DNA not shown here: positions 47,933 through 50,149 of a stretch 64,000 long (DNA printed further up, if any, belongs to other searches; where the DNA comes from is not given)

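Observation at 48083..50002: Acetyl-CoA-synthetase-like protein with a degenerate P-loop and no catalytic lysine: a likely pseudo-enzyme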

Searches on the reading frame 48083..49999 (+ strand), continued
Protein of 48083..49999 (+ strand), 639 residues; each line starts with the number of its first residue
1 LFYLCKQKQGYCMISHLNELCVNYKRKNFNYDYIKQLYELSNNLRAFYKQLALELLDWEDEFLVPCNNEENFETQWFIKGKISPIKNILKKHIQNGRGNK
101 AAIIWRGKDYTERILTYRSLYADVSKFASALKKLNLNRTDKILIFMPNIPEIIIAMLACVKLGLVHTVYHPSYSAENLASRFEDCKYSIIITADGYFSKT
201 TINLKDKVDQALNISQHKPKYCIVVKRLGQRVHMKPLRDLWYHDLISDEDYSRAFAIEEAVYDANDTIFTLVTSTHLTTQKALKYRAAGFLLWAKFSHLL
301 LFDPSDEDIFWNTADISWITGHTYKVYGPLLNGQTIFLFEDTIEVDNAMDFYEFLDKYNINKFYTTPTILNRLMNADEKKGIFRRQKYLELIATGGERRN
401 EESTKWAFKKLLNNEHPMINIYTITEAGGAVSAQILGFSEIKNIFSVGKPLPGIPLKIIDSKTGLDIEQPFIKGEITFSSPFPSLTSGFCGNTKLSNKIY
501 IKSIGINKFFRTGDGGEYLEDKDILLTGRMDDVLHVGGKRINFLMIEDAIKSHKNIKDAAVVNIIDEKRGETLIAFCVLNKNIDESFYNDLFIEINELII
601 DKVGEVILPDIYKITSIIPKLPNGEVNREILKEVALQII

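Call 6: find_homologous_proteins(query=window:48083-49999:+, max_evalue=1e-20)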
Query window:48083-49999:+ (639 aa): 4526 proteins with E <= 1e-20 among 8000 candidates; the best 120 are listed.
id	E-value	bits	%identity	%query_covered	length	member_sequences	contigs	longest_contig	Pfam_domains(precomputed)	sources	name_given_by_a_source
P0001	0.0e+0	1177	81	98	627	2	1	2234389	PF00501.35,PF13193.13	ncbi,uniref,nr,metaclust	ncbi:acetyl-CoA synthetase [Deferribacter desulfuricans SSM1]|uniref:acetate--CoA ligase n=1 Tax=Def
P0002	0.0e+0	1151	100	80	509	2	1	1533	PF00501.35,PF13193.13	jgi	-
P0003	0.0e+0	1088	74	98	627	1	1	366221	PF00501.35,PF13193.13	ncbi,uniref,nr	ncbi:AMP-binding protein [Deferribacter autotrophicus]|uniref:acetate--CoA ligase n=1 Tax=Deferribac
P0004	0.0e+0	1072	72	98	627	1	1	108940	PF16177.12,PF00501.35,PF13193.13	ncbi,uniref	ncbi:AMP-binding protein [Deferribacter abyssi]|uniref:AMP-binding protein n=1 Tax=Deferribacter aby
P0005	8.6e-214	730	53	97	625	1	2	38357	PF16177.12,PF00501.35,PF13193.13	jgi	jgi:acetyl-CoA synthetase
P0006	6.2e-211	720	51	98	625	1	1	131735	PF16177.12,PF00501.35,PF13193.13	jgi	-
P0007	1.6e-208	712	50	96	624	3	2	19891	PF16177.12,PF00501.35,PF13193.13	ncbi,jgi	jgi:acetyl-CoA synthetase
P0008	1.6e-208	712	50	98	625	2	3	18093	PF16177.12,PF00501.35,PF13193.13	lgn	-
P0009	1.0e-206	706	51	97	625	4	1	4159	PF16177.12,PF00501.35,PF13193.13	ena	-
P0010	1.1e-206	706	50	98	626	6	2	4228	PF16177.12,PF00501.35,PF13193.13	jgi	-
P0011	1.0e-204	700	48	98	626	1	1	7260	PF16177.12,PF00501.35,PF13193.13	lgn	-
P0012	4.9e-203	694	48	96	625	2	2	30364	PF16177.12,PF00501.35,PF13193.13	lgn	-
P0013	4.7e-201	688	49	97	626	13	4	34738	PF16177.12,PF00501.35,PF13193.13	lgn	-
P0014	1.3e-198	680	49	98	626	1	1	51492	PF00501.35,PF13193.13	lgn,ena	-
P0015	7.4e-197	674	50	96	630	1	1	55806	PF00501.35,PF13193.13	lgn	-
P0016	4.5e-196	671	49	95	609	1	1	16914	PF00501.35,PF13193.13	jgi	jgi:acetyl-CoA synthetase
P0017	4.8e-194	664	48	98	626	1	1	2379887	PF00501.35,PF13193.13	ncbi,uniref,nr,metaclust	ncbi:acyl-CoA synthetase [Limisalsivibrio acetivorans]|uniref:acyl-CoA synthetase n=1 Tax=Limisalsiv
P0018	1.7e-193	663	49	95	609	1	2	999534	PF00501.35,PF13193.13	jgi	-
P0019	2.5e-193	662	49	95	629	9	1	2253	PF00501.35,PF13193.13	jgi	jgi:acetyl-CoA synthetase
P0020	6.1e-193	661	48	96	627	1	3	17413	PF00501.35,PF13193.13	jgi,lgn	-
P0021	5.8e-192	658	48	96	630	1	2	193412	PF00501.35,PF13193.13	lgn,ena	-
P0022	7.6e-192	657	48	97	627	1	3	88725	PF00501.35,PF13193.13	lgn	-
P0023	3.0e-191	655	47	98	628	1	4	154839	PF00501.35,PF13193.13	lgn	-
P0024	1.3e-190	653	48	98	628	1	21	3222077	PF00501.35,PF13193.13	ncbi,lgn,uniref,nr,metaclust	ncbi:AMP-dependent synthetase and ligase [Denitrovibrio acetiphilus DSM 12809]|uniref:acetate--CoA l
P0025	1.6e-190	653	48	98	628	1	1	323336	PF00501.35,PF13193.13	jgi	-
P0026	3.5e-190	652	47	96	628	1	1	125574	PF00501.35,PF13193.13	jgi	-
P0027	1.0e-189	650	47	96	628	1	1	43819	PF00501.35,PF13193.13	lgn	-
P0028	7.7e-189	647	47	96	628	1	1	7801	PF00501.35,PF13193.13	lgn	-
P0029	9.6e-189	647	47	96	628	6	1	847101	PF00501.35,PF13193.13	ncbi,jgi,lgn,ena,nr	ncbi:MAG: AMP-dependent synthetase [Denitrovibrio sp.]|nr:MAG: AMP-dependent synthetase [Denitrovibr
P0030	1.3e-188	646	46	97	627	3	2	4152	PF00501.35,PF13193.13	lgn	-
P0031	1.9e-186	639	46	98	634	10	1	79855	PF00501.35,PF13193.13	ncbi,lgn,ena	-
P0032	7.1e-186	637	47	94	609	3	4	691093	PF00501.35,PF13193.13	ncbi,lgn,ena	-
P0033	8.5e-186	637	46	98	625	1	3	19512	PF00501.35,PF13193.13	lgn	-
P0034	5.2e-185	635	47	98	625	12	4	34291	PF00501.35,PF13193.13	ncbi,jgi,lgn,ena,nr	ncbi:MAG TPA: AMP-dependent synthetase [Deferribacteraceae bacterium]|nr:AMP-dependent synthetase [D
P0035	8.9e-185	634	45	97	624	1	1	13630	PF00501.35,PF13193.13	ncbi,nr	ncbi:MAG: AMP-binding protein [Calditerrivibrio sp.]|nr:AMP-binding protein [Calditerrivibrio sp.]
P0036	9.0e-184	631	46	96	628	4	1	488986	PF00501.35,PF13193.13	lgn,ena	-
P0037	3.0e-181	622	46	93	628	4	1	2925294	PF00501.35,PF13193.13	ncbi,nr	ncbi:LOW QUALITY PROTEIN: acetyl-CoA synthetase [Seleniivibrio woodruffii]|nr:LOW QUALITY PROTEIN: a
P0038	1.3e-180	620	45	98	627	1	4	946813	PF00501.35,PF13193.13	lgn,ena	-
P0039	3.0e-180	619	47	98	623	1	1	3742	PF00501.35,PF13193.13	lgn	-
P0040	1.4e-177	610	44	99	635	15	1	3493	PF16177.12,PF00501.35,PF13193.13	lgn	-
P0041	2.3e-175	603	47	88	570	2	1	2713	PF00501.35,PF13193.13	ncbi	ncbi:MAG: AMP-binding protein, partial [Deferribacterales bacterium]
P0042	3.2e-175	602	50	84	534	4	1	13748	PF00501.35,PF13193.13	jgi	jgi:acetyl-CoA synthetase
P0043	7.7e-175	601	45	96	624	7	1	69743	PF16177.12,PF00501.35,PF13193.13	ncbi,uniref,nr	ncbi:AMP-binding protein [Deferribacterales bacterium Es71-Z0220]|uniref:AMP-binding protein n=1 Tax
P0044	1.1e-174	601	50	84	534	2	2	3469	PF00501.35,PF13193.13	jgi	jgi:acetyl-CoA synthetase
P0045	8.8e-174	598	46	91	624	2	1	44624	PF16177.12,PF00501.35,PF13193.13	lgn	-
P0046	3.4e-142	493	51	68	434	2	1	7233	PF00501.35,PF13193.13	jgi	jgi:acetyl-CoA synthetase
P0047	9.7e-134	465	37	97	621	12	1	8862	PF16177.12,PF00501.35,PF13193.13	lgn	-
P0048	5.8e-130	453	36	97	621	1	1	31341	PF16177.12,PF00501.35,PF13193.13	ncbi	-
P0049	2.1e-121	425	36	96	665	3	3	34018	PF16177.12,PF00501.35,PF13193.13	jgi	jgi:acetyl-CoA synthetase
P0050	3.6e-102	361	34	94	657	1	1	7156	PF16177.12,PF00501.35,PF13193.13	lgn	-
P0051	3.6e-102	361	34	95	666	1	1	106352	PF16177.12,PF00501.35,PF13193.13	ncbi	-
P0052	5.7e-102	360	34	94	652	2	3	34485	PF16177.12,PF00501.35,PF13193.13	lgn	-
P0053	8.2e-102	360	34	93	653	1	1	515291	PF16177.12,PF00501.35,PF13193.13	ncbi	-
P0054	2.2e-101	358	36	97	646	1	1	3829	PF16177.12,PF00501.35,PF13193.13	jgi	-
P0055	2.7e-101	358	35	88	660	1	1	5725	PF16177.12,PF00501.35,PF13193.13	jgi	jgi:acetyl-CoA synthetase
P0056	3.1e-101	358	35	88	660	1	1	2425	PF16177.12,PF00501.35,PF13193.13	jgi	jgi:acetyl-CoA synthetase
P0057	7.3e-101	357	34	95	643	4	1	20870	PF16177.12,PF00501.35,PF13193.13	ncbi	-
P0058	3.2e-100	355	34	91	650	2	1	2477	PF16177.12,PF00501.35,PF13193.13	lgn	-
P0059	3.3e-100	354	34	94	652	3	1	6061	PF16177.12,PF00501.35,PF13193.13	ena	-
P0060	5.1e-100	354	33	95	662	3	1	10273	PF16177.12,PF00501.35,PF13193.13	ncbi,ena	-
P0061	6.4e-100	354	35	94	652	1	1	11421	PF16177.12,PF00501.35,PF13193.13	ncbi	-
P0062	8.7e-100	353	33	93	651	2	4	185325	PF16177.12,PF00501.35,PF13193.13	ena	-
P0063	9.0e-100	353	34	92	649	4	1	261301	PF16177.12,PF00501.35,PF13193.13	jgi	jgi:acetyl-CoA synthetase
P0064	1.0e-99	353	35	95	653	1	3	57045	PF16177.12,PF00501.35,PF13193.13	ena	-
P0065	1.2e-99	353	34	94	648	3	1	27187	PF16177.12,PF00501.35,PF13193.13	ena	-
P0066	1.4e-99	352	33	95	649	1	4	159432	PF16177.12,PF00501.35,PF13193.13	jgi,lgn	jgi:acetyl-CoA synthetase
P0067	1.5e-99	352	34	93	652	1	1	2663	PF16177.12,PF00501.35,PF13193.13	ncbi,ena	-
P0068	1.7e-99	352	33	95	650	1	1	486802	PF16177.12,PF00501.35,PF13193.13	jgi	jgi:acetyl-CoA synthetase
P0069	1.9e-99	352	34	95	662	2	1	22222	PF16177.12,PF00501.35,PF13193.13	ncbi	-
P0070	2.3e-99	352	33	94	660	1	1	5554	PF16177.12,PF00501.35,PF13193.13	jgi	-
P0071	2.8e-99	351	34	93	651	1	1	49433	PF16177.12,PF00501.35,PF13193.13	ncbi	-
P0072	2.9e-99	351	34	94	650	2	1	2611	PF16177.12,PF00501.35,PF13193.13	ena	-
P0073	2.9e-99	351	33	95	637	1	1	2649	PF16177.12,PF00501.35,PF13193.13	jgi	jgi:acetyl-CoA synthetase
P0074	2.9e-99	351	35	95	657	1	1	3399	PF16177.12,PF00501.35,PF13193.13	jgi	-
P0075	3.1e-99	351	33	94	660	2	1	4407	PF16177.12,PF00501.35,PF13193.13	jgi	jgi:acetyl-CoA synthetase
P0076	3.3e-99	351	34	92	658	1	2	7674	PF16177.12,PF00501.35,PF13193.13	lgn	-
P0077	4.1e-99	351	33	95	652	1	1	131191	PF16177.12,PF00501.35,PF13193.13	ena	-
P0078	4.6e-99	351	34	92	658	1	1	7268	PF16177.12,PF00501.35,PF13193.13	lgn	-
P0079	6.7e-99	350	32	93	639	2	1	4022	PF16177.12,PF00501.35,PF13193.13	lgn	-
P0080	6.8e-99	350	34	92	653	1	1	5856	PF16177.12,PF00501.35,PF13193.13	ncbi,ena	-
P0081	7.8e-99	350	33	95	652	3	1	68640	PF16177.12,PF00501.35,PF13193.13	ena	-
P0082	8.0e-99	350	34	97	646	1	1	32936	PF16177.12,PF00501.35,PF13193.13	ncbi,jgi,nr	ncbi:MAG: acetate--CoA ligase [Epsilonproteobacteria bacterium]|nr:acetate--CoA ligase [Campylobacte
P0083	8.4e-99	350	34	95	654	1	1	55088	PF16177.12,PF00501.35,PF13193.13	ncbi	-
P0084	8.9e-99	350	35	95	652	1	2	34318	PF16177.12,PF00501.35,PF13193.13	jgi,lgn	jgi:acetyl-CoA synthetase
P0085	1.0e-98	350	34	95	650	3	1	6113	PF16177.12,PF00501.35,PF13193.13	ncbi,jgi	jgi:acetyl-CoA synthetase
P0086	1.2e-98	349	34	95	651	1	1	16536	PF16177.12,PF00501.35,PF13193.13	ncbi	-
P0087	1.3e-98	349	33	94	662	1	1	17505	PF16177.12,PF00501.35,PF13193.13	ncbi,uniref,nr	ncbi:MAG TPA: acetate--CoA ligase [Thermosulfurimonas dismutans]|uniref:Acetyl-coenzyme A synthetase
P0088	1.6e-98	349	34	97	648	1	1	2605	PF16177.12,PF00501.35,PF13193.13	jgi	-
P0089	2.1e-98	349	33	95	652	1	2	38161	PF16177.12,PF00501.35,PF13193.13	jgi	-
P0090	2.2e-98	348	33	95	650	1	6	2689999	PF16177.12,PF00501.35,PF13193.13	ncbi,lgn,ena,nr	ncbi:MAG: acetate--CoA ligase [Acidobacteria bacterium]|nr:MAG: acetate--CoA ligase [Acidobacteriota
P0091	2.3e-98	348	34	94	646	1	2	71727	PF16177.12,PF00501.35,PF13193.13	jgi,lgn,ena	-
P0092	2.4e-98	348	33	95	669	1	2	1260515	PF16177.12,PF00501.35,PF13193.13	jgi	jgi:acetyl-CoA synthetase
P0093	2.6e-98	348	33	96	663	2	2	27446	PF16177.12,PF00501.35,PF13193.13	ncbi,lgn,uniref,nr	ncbi:acetate--CoA ligase [Thermodesulfatator atlanticus]|uniref:acetate--CoA ligase n=1 Tax=Thermode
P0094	2.7e-98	348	34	95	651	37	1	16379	PF16177.12,PF00501.35,PF13193.13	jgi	-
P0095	3.1e-98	348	34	95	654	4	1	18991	PF16177.12,PF00501.35,PF13193.13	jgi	-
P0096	3.6e-98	348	35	88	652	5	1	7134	PF16177.12,PF00501.35,PF13193.13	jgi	jgi:acetyl-CoA synthetase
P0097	4.4e-98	347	34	95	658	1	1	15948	PF16177.12,PF00501.35,PF13193.13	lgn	-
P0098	4.5e-98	347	33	92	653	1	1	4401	PF16177.12,PF00501.35,PF13193.13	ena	-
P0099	4.7e-98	347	33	94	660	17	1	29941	PF16177.12,PF00501.35,PF13193.13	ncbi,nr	ncbi:MAG: acetate--CoA ligase [Acidobacteria bacterium]|nr:acetate--CoA ligase [Acidobacteriota bact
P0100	4.9e-98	347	34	95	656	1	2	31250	PF16177.12,PF00501.35,PF13193.13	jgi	jgi:acetyl-CoA synthetase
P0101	5.0e-98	347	33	94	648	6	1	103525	PF16177.12,PF00501.35,PF13193.13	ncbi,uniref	ncbi:MAG: acetate--CoA ligase [Desulfurispora sp.]|uniref:acetate--CoA ligase n=1 Tax=Desulfurispora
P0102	5.0e-98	347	34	95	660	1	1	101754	PF16177.12,PF00501.35,PF13193.13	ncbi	-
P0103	5.3e-98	347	34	94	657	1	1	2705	PF16177.12,PF00501.35,PF13193.13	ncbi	-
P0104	5.4e-98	347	33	94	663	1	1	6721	PF16177.12,PF00501.35,PF13193.13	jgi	-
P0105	5.7e-98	347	34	92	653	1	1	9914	PF16177.12,PF00501.35,PF13193.13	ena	-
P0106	6.2e-98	347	34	98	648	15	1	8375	PF16177.12,PF00501.35,PF13193.13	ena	-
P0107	6.8e-98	347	33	94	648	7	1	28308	PF16177.12,PF00501.35,PF13193.13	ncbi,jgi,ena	-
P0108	7.0e-98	347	35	88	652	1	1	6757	PF16177.12,PF00501.35,PF13193.13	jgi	jgi:acetyl-CoA synthetase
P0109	7.1e-98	347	35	88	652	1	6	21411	PF16177.12,PF00501.35,PF13193.13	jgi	jgi:acetyl-CoA synthetase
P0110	7.3e-98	347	34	96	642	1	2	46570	PF16177.12,PF00501.35,PF13193.13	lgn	-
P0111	7.4e-98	347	35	94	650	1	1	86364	PF16177.12,PF00501.35,PF13193.13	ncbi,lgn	-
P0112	9.0e-98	346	34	97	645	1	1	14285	PF16177.12,PF00501.35,PF13193.13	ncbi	ncbi:MAG: acetate--CoA ligase [Nautiliaceae bacterium]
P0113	9.8e-98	346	33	94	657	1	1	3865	PF16177.12,PF00501.35,PF13193.13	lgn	-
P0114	1.1e-97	346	35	88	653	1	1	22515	PF16177.12,PF00501.35,PF13193.13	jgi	jgi:acetyl-CoA synthetase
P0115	1.2e-97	346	35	93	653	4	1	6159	PF16177.12,PF00501.35,PF13193.13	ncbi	-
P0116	1.2e-97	346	34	88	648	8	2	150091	PF16177.12,PF00501.35,PF13193.13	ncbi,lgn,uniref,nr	ncbi:acetate--CoA ligase [Neomoorella thermoacetica]|uniref:Acetyl-coenzyme A synthetase n=1 Tax=Neo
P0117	1.3e-97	346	35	94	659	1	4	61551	PF16177.12,PF00501.35,PF13193.13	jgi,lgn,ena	jgi:acetyl-CoA synthetase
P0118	1.3e-97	346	33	95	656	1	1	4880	PF16177.12,PF00501.35,PF13193.13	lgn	-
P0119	1.5e-97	346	33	95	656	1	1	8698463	PF16177.12,PF00501.35,PF13193.13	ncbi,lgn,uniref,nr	ncbi:acetyl-coenzyme A synthetase [Rivularia sp. PCC 7116]|uniref:acetate--CoA ligase n=1 Tax=Rivula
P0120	1.5e-97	346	34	93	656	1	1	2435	PF16177.12,PF00501.35,PF13193.13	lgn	-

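Call 11: find_encoding_contigs(protein=P0001, flank=10000, max_places=2)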
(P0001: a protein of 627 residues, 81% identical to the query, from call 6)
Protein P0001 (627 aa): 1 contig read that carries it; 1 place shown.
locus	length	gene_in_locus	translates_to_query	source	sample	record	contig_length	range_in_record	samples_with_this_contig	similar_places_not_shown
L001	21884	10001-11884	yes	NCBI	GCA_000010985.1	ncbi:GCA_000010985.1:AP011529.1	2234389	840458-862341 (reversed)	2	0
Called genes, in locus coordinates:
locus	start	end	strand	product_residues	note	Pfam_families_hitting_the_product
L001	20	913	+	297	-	-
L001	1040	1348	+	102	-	-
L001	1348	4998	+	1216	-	PF28373:PilY1_homolog_dom, PF05567:T4P_PilY1 (faint)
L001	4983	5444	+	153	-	PF07963:N_methyl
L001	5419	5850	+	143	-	PF07963:N_methyl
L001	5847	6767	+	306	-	PF07963:N_methyl (weak)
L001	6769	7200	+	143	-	-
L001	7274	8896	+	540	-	PF00389:2-Hacid_dh, PF03446:NAD_binding_2 (faint), PF02826:2-Hacid_dh_C, PF19304:PGDH_inter, PF01842:ACT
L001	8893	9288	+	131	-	PF01894:YjbQ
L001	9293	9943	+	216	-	PF04493:Endonuclease_5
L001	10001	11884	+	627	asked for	PF00501:AMP-binding, PF13193:AMP-binding_C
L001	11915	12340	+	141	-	PF00571:CBS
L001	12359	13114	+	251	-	PF02596:DUF169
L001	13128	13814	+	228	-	PF00173:Cyt-b5 (weak), PF09990:DUF2231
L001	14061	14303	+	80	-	PF02915:Rubrerythrin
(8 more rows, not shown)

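Call 12: find_encoding_contigs(protein=P0024, flank=10000, max_places=2)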
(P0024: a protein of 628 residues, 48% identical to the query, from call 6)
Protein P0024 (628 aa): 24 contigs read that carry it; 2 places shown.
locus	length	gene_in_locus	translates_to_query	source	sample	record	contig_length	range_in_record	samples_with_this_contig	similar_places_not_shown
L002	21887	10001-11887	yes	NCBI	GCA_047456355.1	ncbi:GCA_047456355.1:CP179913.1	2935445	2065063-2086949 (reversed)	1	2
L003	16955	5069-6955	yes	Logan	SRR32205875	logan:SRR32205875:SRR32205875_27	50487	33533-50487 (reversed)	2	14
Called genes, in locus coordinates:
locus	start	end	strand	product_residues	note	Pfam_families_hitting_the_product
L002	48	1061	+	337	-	PF01208:URO-D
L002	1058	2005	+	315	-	PF00762:Ferrochelatase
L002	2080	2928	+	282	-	PF01040:UbiA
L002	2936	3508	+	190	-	PF02441:Flavoprotein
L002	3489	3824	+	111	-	-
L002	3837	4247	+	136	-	-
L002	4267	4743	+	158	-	-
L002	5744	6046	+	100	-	PF13937:DUF4212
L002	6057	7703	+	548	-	PF00474:SSF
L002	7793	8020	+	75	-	-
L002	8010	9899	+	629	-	PF00027:cNMP_binding, PF00571:CBS, PF03445:DUF294, PF10335:DUF294_C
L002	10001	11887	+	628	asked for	PF00501:AMP-binding, PF13193:AMP-binding_C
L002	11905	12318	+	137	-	PF00571:CBS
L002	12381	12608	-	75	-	PF01106:NifU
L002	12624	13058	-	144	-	PF01592:NifU_N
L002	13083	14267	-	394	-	PF00266:Aminotran_5, PF01041:DegT_DnrJ_EryC1 (weak), PF01212:Beta_elim_lyase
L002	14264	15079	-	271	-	-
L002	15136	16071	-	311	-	PF12844:HTH_19 (weak), PF13413:HTH_25, PF13464:RodZ_C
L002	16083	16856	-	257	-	PF03309:Pan_kinase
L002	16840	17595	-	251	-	PF03099:BPL_LplA_LipB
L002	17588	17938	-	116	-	PF00072:Response_reg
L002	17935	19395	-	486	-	PF01590:GAF, PF13185:GAF_2, PF01966:HD (faint), PF13487:HD_5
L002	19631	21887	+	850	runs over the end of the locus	PF00133:tRNA-synt_1, PF09334:tRNA-synt_1g, PF13603:tRNA-synt_1_2, PF00133:tRNA-synt_1, PF08264:Anticodon_1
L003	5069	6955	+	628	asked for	PF00501:AMP-binding, PF13193:AMP-binding_C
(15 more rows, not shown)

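Call 13: find_encoding_contigs(protein=P0017, flank=8000, max_places=1)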
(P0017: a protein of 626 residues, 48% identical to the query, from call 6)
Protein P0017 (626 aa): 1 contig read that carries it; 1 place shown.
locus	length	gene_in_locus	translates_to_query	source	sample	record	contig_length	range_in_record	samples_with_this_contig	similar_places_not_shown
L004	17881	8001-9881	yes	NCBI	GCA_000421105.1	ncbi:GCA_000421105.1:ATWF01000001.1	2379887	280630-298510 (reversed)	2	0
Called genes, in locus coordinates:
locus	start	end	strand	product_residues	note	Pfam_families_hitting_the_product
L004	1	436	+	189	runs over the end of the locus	PF02441:Flavoprotein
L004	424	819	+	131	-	-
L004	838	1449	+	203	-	-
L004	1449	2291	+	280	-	PF08668:HDOD, PF01966:HD (weak)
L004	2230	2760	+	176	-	-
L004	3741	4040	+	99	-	PF13937:DUF4212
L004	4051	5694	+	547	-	PF00474:SSF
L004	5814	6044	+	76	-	-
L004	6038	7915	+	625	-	PF00027:cNMP_binding, PF00571:CBS, PF03445:DUF294, PF10335:DUF294_C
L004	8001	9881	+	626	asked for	PF00501:AMP-binding, PF13193:AMP-binding_C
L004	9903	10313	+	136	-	PF00571:CBS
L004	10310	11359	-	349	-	PF01008:IF-2B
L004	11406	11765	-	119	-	PF07238:PilZ (weak)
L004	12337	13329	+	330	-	PF16868:NMT1_3, PF09084:NMT1 (weak)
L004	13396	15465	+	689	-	PF06808:DctM, PF11874:DUF3394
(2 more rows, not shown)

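Call 14: find_encoding_contigs(protein=P0043, flank=8000, max_places=1)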
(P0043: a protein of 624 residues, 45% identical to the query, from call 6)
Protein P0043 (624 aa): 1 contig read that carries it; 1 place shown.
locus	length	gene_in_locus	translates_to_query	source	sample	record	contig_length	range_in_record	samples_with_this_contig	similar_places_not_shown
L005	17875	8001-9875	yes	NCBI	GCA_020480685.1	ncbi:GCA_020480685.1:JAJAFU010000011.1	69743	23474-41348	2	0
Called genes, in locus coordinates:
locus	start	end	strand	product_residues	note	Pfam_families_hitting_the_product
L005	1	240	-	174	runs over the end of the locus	PF02632:BioY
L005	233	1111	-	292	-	PF01734:Patatin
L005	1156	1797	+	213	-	PF04493:Endonuclease_5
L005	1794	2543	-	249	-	PF02596:DUF169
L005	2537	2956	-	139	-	PF00571:CBS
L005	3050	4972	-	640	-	PF00027:cNMP_binding, PF00571:CBS, PF03445:DUF294, PF10335:DUF294_C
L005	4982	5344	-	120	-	-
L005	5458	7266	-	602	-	PF00474:SSF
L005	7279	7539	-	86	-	PF13937:DUF4212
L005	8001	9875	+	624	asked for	PF16177:ACAS_N (weak), PF00501:AMP-binding, PF13193:AMP-binding_C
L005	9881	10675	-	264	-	PF09674:DUF2400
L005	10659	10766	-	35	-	-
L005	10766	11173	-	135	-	PF01475:FUR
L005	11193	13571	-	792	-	PF19864:Radical_SAM_N2, PF04055:Radical_SAM, PF10105:DUF2344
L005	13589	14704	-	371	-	PF01098:FTSW_RODA_SPOVE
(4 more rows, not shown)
